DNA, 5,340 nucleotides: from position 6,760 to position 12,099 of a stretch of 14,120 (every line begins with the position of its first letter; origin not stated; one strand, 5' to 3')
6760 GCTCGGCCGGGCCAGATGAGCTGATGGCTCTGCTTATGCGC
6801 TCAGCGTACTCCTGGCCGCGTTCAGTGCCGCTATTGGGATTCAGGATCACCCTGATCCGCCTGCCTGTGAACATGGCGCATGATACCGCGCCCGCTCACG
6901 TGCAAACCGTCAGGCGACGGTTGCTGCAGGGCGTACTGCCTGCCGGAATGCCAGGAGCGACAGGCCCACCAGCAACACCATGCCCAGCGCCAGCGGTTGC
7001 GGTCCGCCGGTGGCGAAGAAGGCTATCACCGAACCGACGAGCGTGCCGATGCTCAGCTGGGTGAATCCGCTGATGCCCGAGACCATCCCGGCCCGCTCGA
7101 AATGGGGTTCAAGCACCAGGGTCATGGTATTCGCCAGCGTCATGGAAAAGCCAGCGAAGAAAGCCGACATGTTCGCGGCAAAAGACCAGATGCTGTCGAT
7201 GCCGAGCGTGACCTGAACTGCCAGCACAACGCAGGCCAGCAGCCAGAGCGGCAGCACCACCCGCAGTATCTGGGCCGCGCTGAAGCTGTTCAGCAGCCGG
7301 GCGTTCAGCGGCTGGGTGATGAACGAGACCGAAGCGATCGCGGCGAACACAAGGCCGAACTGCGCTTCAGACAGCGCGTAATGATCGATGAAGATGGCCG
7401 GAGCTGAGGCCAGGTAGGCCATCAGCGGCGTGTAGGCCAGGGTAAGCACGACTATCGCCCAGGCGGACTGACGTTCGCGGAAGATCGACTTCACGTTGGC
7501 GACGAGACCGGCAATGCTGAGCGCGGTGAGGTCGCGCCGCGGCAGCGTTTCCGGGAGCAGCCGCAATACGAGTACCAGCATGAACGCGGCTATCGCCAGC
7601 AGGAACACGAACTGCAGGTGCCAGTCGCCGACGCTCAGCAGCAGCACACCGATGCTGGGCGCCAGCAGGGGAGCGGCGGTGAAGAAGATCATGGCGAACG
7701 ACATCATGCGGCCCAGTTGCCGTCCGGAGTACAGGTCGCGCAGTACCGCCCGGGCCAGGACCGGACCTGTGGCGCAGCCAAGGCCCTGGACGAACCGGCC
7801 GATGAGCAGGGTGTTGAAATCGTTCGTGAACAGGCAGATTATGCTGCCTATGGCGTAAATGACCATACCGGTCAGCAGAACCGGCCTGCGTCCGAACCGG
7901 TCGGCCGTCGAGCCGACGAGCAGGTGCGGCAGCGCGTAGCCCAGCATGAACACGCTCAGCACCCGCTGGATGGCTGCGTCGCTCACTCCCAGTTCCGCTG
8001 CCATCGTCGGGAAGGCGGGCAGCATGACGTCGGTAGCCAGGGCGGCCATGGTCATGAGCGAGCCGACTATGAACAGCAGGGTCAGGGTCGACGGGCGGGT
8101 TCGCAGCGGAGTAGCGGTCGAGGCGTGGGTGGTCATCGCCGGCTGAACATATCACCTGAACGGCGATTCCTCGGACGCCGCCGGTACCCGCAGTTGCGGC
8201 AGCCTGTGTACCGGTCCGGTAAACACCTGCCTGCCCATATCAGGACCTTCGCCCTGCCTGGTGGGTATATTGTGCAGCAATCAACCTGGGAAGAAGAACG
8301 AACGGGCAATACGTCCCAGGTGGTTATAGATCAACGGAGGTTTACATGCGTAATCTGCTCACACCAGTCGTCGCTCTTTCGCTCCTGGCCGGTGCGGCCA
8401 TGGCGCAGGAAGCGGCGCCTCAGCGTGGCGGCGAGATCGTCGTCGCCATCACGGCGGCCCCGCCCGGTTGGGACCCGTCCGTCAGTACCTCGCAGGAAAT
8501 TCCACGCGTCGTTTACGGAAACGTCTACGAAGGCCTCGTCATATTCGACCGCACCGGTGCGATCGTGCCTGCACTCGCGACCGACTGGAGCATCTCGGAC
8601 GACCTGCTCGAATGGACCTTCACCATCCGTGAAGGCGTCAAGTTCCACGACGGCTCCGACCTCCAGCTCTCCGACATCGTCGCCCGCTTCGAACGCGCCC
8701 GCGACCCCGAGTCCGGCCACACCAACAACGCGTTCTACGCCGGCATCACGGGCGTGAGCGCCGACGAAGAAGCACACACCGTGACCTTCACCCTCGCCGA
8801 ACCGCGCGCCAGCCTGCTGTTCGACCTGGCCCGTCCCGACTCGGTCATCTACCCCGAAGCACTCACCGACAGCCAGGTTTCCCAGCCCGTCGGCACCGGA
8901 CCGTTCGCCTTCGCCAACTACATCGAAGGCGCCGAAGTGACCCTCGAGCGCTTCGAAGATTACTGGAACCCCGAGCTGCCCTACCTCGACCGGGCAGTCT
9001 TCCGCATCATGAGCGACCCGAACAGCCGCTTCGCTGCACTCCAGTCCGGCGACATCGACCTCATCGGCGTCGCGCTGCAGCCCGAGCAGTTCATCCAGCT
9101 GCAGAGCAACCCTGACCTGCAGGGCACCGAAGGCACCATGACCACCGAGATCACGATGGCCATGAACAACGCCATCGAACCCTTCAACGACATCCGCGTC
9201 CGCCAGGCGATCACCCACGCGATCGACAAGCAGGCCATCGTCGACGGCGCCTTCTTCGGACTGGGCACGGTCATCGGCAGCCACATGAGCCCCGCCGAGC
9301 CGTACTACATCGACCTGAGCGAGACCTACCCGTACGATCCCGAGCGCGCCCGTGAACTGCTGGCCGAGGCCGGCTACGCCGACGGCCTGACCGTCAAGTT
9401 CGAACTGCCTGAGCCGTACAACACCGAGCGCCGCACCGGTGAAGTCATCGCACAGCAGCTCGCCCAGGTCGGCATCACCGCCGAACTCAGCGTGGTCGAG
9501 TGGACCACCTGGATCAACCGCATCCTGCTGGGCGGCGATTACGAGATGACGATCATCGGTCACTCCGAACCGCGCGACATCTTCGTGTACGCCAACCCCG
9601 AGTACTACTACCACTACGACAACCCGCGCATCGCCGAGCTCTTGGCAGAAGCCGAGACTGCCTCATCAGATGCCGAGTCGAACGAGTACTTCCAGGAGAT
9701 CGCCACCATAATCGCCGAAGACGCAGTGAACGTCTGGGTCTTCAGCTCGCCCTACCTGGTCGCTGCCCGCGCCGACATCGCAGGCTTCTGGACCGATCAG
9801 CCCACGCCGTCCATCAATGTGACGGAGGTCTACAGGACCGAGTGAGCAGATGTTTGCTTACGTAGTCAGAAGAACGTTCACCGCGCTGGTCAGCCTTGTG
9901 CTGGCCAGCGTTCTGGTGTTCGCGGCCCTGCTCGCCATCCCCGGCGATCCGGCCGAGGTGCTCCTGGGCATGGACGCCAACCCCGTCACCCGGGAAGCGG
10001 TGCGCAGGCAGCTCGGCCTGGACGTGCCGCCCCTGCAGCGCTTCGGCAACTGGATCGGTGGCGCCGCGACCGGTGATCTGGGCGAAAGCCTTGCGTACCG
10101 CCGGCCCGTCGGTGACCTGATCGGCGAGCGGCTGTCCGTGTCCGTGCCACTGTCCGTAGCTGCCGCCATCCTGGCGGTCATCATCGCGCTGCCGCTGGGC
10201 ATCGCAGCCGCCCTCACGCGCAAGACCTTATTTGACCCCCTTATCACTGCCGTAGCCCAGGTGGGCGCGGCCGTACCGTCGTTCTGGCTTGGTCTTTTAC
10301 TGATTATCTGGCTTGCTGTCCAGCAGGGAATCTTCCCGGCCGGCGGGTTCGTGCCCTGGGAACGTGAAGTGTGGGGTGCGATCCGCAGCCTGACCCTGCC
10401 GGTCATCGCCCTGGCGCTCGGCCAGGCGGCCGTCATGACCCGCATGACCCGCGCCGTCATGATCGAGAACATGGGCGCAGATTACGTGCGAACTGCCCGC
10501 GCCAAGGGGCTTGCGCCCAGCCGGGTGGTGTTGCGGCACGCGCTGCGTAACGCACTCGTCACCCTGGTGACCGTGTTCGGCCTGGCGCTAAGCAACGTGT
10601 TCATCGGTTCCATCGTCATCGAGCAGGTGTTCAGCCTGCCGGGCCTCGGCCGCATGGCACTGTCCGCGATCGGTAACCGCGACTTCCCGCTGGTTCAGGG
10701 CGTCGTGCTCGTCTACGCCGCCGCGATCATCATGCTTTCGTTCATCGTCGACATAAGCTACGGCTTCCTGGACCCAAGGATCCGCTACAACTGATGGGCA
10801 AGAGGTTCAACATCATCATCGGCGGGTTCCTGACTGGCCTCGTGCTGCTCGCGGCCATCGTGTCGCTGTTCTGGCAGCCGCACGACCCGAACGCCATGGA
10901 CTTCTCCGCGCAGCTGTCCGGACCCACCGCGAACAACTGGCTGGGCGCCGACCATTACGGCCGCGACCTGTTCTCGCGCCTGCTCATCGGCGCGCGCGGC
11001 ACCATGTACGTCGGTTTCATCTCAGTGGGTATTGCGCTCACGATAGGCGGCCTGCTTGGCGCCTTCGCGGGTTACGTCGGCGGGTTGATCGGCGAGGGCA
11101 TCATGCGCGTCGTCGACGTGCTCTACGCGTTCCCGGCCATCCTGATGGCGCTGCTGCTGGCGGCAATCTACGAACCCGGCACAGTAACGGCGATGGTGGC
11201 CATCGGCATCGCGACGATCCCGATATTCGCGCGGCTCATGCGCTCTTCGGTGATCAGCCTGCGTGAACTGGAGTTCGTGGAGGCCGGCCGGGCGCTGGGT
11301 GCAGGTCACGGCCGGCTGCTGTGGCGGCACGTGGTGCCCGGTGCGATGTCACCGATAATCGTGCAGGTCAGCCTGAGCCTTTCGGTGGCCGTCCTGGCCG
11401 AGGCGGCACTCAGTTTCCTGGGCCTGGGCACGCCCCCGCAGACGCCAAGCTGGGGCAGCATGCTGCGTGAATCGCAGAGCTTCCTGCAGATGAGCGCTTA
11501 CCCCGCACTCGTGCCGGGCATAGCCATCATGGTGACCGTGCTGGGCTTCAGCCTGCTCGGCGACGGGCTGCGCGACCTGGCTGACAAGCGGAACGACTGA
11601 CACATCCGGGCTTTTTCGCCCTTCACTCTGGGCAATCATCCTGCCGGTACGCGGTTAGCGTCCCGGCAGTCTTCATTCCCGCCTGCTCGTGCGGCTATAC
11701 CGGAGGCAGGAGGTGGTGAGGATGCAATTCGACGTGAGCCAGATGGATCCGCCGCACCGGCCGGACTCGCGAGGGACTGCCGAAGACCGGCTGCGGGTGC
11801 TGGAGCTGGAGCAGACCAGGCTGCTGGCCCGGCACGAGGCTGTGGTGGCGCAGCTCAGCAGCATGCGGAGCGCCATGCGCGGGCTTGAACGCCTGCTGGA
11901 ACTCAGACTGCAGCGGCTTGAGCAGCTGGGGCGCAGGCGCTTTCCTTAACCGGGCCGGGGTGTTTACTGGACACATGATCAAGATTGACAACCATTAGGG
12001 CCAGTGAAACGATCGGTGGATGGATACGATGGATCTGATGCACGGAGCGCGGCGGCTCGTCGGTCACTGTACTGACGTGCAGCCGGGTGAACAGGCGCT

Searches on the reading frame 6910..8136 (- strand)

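Call 7: search_protein_families(library=pfam, proteins=[window:6910-8136:-], max_evalue=0.01)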
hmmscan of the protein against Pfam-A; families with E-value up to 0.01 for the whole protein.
window:6910-8136:- (408 aa): 3 families
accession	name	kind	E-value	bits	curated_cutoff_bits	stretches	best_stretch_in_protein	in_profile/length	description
PF07690.21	MFS_1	-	5e-45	154.3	33.4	1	28-368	5-346/347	Major Facilitator Superfamily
PF00083.30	Sugar_tr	-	1e-14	54.8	22.3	1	48-197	43-194/452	Sugar (and other) transporter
PF06609.19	TRI12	-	6.7e-09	35.2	23.2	1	40-190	65-213/599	Fungal trichothecene efflux pump (TRI12)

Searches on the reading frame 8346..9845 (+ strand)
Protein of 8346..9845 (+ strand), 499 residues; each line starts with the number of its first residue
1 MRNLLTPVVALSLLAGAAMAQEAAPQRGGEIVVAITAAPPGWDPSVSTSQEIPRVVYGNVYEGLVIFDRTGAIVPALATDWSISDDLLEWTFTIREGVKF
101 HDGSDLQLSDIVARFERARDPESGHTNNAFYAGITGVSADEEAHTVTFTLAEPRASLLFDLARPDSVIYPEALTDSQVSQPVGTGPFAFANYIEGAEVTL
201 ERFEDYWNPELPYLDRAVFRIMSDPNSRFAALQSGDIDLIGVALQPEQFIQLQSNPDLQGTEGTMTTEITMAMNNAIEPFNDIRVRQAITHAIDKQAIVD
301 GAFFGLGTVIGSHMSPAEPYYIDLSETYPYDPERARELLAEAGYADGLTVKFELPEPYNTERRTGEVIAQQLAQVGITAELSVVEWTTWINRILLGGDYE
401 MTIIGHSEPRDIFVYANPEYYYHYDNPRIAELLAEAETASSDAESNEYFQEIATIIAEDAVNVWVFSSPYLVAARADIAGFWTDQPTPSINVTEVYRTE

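Call 7: search_protein_families(library=pfam, proteins=[window:8346-9845:+], max_evalue=0.01)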
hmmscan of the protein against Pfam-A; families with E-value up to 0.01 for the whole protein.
window:8346-9845:+ (499 aa): 1 family
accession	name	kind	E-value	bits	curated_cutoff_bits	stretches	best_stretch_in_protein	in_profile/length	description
PF00496.27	SBP_bac_5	-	1.6e-91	307.6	32.4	1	73-407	2-347/368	Bacterial extracellular solute-binding proteins, family 5 Middle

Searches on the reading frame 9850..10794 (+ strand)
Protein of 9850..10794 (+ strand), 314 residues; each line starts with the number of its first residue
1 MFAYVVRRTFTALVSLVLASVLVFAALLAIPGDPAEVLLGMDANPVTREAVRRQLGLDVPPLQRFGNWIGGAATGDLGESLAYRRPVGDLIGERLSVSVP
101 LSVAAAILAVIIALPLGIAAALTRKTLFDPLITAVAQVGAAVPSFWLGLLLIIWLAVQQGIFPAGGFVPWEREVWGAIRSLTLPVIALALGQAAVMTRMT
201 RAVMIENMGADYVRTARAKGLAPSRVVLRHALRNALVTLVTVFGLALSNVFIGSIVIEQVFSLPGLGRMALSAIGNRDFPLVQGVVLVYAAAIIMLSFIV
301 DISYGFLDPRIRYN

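Call 7: search_protein_families(library=pfam, proteins=[window:9850-10794:+], max_evalue=0.01)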
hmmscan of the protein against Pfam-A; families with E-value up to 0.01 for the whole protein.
window:9850-10794:+ (314 aa): 2 families
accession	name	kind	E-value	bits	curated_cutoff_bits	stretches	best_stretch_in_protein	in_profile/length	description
PF00528.27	BPD_transp_1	-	2.8e-40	138.4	26.4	1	113-312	1-183/184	Binding-protein-dependent transport system inner membrane component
PF19300.4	BPD_transp_1_N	-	5.8e-12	46.2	23.8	1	1-75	1-75/114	Binding-prot-dependent transport system membrane comp, N-term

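Call 31: find_encoding_contigs(protein=window:9850-10791:+, flank=10000, max_places=6)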
Protein window:9850-10791:+ (314 aa): no gene with exactly this product is on record in the collection.

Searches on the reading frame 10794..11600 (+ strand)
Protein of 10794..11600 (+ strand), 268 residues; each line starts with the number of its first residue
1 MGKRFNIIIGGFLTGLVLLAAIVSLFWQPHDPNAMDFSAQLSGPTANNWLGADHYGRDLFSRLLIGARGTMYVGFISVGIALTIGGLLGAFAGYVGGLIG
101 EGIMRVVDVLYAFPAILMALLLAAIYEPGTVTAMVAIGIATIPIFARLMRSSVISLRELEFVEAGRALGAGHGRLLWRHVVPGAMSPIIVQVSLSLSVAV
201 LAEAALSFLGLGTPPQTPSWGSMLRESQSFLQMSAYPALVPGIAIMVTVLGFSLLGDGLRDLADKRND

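Call 7: search_protein_families(library=pfam, proteins=[window:10794-11600:+], max_evalue=0.01)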
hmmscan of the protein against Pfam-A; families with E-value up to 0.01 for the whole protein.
window:10794-11600:+ (268 aa): 1 family
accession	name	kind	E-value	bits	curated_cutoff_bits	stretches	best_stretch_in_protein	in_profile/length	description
PF00528.27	BPD_transp_1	-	5.7e-31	108.1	26.4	1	85-266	1-181/184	Binding-protein-dependent transport system inner membrane component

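Call 51: find_encoding_contigs(protein=window:10794-11597:+, flank=10000, max_places=6)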
Protein window:10794-11597:+ (268 aa): no gene with exactly this product is on record in the collection.

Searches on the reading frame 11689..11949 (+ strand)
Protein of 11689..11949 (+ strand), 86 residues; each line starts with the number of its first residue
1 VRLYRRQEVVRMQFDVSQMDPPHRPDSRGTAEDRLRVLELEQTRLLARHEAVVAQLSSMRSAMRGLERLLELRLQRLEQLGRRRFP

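Call 50: search_protein_families(library=pfam, proteins=[window:11689-11949:+], max_evalue=0.01)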
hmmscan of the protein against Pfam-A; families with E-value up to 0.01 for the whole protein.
window:11689-11949:+ (86 aa): 1 family
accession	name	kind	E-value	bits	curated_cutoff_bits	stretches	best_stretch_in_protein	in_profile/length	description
PF19220.6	Rod_CreS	-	0.0015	18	100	1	27-80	119-172/359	Crescentin, rod domain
